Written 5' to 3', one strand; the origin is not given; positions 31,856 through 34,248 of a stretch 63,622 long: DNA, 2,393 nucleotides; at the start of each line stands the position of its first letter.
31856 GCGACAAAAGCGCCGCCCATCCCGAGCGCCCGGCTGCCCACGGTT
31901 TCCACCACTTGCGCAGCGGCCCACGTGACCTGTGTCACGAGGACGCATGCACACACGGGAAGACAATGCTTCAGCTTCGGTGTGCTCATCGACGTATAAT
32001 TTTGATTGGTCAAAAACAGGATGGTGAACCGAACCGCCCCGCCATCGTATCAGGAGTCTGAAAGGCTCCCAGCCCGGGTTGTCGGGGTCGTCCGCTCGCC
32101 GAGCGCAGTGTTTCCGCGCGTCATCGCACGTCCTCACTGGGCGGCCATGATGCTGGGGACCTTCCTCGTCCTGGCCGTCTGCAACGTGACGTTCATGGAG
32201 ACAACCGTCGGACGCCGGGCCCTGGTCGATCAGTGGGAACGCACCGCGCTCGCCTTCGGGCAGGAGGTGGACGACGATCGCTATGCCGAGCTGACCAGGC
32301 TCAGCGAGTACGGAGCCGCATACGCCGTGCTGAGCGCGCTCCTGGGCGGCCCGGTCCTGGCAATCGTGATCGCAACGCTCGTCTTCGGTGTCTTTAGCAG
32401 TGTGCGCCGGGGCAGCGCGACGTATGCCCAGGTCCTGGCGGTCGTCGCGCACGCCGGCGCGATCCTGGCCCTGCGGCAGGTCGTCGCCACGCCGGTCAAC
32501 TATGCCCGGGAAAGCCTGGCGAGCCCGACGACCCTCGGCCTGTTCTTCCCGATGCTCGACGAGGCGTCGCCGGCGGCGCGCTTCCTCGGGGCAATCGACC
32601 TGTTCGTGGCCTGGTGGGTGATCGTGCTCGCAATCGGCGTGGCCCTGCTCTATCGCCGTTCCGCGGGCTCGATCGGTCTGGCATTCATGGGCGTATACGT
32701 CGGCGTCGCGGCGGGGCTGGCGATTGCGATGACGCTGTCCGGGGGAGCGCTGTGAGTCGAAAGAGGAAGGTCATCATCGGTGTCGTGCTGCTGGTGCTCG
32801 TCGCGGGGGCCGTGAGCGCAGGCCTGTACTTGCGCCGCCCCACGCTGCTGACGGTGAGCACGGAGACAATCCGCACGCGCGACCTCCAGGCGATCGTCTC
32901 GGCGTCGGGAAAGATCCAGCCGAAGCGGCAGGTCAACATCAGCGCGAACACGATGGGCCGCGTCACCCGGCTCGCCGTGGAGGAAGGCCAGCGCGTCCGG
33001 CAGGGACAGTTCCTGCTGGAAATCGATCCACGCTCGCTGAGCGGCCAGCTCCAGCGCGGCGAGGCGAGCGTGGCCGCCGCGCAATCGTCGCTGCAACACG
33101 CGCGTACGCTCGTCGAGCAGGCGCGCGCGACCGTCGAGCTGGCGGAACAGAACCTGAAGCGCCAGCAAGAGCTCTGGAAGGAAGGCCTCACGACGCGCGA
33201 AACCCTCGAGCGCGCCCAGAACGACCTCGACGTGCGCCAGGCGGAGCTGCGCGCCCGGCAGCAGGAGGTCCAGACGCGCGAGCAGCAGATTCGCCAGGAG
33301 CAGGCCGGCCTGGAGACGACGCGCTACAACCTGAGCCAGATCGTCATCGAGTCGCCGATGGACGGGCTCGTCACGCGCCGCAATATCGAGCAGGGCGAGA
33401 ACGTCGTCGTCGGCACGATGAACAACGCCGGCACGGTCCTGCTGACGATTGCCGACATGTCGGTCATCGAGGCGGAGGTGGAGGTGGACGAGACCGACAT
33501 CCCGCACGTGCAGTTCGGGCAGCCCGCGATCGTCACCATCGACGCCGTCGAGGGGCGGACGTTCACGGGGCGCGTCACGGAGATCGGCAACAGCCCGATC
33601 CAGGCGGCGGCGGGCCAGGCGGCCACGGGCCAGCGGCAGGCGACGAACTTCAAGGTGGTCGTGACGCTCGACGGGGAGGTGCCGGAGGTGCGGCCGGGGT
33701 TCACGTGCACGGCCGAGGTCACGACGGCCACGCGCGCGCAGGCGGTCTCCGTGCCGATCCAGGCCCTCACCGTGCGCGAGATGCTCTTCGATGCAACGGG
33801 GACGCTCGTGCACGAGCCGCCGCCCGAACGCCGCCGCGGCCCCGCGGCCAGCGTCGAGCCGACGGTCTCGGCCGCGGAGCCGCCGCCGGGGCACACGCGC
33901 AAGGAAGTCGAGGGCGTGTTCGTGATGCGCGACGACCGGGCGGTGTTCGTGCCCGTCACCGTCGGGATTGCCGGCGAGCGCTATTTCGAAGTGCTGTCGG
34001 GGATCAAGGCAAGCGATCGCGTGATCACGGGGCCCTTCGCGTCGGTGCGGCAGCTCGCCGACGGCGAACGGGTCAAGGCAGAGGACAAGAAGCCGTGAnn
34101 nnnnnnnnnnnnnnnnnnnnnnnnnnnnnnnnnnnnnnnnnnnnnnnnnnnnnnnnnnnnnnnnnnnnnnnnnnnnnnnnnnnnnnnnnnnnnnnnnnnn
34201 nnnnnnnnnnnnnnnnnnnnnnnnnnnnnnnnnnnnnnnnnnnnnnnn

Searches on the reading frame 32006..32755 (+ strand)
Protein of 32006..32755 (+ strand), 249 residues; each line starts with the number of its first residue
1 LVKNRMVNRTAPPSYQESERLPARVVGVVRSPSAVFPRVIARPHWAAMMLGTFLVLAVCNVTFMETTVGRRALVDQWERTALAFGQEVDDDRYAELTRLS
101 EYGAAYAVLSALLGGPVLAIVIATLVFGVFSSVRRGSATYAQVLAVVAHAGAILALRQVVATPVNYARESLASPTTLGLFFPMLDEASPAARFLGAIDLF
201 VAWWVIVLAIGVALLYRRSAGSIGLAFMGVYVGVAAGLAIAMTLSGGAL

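Call 50: search_protein_families(library=pfam, proteins=[window:32006-32755:+], max_evalue=0.0001)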
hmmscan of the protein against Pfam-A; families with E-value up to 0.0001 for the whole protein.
window:32006-32755:+ (249 aa): 1 family
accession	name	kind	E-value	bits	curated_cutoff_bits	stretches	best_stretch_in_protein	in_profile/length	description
PF04893.22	Yip1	-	1.1e-07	32.4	28.6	1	27-240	2-171/173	Yip1 domain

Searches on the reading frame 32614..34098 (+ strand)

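Call 50: search_protein_families(library=pfam, proteins=[window:32614-34098:+], max_evalue=0.0001)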
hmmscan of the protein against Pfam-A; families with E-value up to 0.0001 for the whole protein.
window:32614-34098:+ (494 aa): 5 families
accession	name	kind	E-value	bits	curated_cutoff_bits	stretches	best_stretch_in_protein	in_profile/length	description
PF16576.10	HlyD_D23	-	1.1e-19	71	30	1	91-325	2-185/214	Barrel-sandwich domain of CusB or HlyD membrane-fusion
PF13437.12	HlyD_3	-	1.4e-15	58.4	22.2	1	244-355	1-96/106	HlyD family secretion protein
PF13533.13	Biotin_lipoyl_2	-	1.2e-08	35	29.8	1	107-138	1-32/32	Biotin-lipoyl like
PF00364.28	Biotin_lipoyl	-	2.2e-05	24.6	22.1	0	104-137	40-73/73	Biotin-requiring enzyme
PF02321.23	OEP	-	8.2e-05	22.9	22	0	126-228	82-184/187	Outer membrane efflux protein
